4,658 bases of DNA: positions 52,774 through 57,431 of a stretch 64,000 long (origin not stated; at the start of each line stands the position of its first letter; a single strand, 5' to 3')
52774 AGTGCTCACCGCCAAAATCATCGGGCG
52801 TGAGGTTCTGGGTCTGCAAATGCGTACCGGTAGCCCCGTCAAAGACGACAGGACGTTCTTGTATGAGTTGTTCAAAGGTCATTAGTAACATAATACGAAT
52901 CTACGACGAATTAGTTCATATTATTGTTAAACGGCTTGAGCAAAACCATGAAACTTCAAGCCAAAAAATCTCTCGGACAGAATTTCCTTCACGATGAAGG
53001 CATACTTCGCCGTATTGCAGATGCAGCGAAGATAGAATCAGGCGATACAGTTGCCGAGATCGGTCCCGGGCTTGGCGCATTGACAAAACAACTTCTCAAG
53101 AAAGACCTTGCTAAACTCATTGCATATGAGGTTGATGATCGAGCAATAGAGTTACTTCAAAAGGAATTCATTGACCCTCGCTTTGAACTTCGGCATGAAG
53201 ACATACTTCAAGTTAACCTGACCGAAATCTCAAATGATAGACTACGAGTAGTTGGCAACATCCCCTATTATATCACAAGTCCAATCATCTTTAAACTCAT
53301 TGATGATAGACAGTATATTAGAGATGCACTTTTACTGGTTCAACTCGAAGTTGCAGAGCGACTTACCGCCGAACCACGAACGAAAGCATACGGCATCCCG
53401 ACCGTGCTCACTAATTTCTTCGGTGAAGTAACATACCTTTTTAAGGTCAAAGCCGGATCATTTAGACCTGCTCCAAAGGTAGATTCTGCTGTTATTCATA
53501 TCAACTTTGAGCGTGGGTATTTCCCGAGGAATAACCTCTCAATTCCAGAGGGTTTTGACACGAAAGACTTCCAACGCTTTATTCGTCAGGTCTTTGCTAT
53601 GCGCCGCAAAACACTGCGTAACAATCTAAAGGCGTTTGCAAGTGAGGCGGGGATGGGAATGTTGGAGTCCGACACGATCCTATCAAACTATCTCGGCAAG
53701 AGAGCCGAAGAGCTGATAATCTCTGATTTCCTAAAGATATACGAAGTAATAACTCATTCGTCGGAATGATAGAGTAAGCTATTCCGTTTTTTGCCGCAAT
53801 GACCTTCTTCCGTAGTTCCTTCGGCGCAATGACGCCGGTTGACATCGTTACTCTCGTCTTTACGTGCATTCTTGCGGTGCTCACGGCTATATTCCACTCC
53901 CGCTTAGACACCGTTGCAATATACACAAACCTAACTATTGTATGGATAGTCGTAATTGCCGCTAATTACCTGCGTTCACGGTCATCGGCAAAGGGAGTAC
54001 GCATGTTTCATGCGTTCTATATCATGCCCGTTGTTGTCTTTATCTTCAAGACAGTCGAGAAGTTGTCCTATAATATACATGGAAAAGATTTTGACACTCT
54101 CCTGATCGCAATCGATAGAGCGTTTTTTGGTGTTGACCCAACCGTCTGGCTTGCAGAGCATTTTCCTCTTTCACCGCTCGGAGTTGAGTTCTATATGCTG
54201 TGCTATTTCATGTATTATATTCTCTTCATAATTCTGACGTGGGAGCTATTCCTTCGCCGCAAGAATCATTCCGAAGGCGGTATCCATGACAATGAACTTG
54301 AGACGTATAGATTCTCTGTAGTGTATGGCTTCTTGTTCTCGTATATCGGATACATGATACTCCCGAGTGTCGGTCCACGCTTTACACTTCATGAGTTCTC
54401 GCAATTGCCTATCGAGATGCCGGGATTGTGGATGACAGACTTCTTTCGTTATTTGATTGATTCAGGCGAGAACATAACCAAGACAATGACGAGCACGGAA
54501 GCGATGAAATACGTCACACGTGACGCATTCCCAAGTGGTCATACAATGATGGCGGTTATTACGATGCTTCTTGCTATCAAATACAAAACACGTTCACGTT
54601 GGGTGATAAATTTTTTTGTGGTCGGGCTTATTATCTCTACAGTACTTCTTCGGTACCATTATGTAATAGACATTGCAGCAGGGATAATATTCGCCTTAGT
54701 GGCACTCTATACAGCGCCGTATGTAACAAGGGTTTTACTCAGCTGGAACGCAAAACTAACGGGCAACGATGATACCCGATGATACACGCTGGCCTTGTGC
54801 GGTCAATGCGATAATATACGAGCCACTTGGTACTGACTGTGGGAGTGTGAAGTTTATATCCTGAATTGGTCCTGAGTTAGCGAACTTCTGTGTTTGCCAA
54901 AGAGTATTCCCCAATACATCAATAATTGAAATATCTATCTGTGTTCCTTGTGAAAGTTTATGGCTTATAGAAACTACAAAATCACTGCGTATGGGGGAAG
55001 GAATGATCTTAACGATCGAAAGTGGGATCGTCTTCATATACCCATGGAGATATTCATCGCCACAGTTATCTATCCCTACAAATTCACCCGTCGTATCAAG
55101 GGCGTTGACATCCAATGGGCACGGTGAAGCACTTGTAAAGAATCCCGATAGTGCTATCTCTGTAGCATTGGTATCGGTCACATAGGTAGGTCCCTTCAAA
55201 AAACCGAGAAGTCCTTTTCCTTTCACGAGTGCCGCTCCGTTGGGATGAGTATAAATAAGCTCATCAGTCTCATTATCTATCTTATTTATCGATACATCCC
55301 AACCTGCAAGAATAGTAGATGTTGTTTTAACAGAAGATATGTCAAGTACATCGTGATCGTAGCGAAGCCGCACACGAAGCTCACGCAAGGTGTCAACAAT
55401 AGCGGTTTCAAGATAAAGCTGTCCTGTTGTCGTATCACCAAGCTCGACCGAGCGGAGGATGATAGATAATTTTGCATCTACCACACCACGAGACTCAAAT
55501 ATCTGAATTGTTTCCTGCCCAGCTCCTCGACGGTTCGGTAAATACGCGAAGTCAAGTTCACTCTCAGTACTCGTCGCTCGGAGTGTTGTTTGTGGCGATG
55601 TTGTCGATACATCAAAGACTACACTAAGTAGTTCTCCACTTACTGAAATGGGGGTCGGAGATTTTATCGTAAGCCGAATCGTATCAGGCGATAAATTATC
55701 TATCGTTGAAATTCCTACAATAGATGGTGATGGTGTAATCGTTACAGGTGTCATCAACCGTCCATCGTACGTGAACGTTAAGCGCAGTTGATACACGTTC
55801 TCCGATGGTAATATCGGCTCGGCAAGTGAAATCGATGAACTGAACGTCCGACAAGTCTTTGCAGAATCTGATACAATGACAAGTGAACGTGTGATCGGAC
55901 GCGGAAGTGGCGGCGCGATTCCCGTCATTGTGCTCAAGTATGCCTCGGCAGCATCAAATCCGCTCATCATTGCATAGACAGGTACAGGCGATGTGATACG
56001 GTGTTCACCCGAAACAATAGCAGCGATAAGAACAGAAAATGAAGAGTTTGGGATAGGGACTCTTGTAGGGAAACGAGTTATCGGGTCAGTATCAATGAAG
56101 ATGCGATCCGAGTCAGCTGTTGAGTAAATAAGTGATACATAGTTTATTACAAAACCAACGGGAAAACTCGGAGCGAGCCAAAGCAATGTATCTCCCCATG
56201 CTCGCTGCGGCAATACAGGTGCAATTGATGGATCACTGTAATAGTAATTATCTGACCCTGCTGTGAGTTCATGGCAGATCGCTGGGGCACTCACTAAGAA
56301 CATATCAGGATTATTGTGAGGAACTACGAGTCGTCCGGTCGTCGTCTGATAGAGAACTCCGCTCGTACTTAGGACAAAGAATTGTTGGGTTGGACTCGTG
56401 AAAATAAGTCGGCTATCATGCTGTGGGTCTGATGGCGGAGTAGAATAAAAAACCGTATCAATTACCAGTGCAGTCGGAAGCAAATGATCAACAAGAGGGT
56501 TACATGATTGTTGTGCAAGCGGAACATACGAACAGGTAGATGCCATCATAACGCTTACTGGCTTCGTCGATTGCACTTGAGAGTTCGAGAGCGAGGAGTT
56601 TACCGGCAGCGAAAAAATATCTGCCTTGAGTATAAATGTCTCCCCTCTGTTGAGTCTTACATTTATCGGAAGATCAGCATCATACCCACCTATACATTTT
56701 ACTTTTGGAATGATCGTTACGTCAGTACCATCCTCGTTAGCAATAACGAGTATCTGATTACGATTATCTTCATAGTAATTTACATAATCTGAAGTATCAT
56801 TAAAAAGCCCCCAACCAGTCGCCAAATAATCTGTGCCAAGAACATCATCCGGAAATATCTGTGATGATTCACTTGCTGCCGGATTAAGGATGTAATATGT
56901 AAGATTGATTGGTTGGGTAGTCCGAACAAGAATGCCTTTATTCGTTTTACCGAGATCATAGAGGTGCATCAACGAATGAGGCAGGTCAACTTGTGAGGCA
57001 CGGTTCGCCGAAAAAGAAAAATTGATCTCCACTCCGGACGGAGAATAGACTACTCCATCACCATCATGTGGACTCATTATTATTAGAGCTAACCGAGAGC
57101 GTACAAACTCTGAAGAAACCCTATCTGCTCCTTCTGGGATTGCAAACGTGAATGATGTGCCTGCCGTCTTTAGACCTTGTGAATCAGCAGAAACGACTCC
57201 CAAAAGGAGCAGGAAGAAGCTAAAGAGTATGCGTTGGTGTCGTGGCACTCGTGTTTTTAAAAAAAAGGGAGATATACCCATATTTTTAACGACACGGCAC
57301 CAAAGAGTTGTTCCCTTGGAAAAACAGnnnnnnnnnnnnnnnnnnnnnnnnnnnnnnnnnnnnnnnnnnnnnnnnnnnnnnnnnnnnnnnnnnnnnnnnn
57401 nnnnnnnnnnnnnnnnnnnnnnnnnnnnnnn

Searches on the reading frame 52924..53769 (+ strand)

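Call 79: search_protein_families(library=pfam, proteins=[window:52924-53769:+], max_evalue=0.00001)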
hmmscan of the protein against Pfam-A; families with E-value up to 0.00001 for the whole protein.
window:52924-53769:+ (281 aa): 1 family
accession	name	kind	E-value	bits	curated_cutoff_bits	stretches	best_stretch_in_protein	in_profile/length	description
PF00398.26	RrnaAD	-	2.4e-55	187.9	24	1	12-276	3-261/263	Ribosomal RNA adenine dimethylase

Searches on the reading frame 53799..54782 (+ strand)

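Call 79: search_protein_families(library=pfam, proteins=[window:53799-54782:+], max_evalue=0.00001)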
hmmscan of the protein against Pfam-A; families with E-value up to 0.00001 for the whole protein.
window:53799-54782:+ (327 aa): 3 families
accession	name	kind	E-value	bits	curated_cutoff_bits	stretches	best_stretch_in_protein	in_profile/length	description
PF14378.12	PAP2_3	-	7e-16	59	27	1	102-304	3-189/190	PAP2 superfamily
PF01569.27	PAP2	-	1.5e-11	44.6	27.2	1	235-308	47-123/130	PAP2 superfamily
PF14360.12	PAP2_C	-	3.7e-06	27.9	27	1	244-301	6-67/74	PAP2 superfamily C-terminal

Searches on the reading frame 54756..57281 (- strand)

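Call 79: search_protein_families(library=pfam, proteins=[window:54756-57281:-], max_evalue=0.00001)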
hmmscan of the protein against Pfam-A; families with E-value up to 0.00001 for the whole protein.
window:54756-57281:- (841 aa): 2 families
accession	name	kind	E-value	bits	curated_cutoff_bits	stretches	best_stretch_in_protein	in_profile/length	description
PF17517.7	IgGFc_binding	-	2.4e-28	99.7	25.6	1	139-440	2-296/297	IgGFc binding protein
PF00963.24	Cohesin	-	1.9e-06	28.5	24.1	0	493-574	27-116/139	Cohesin domain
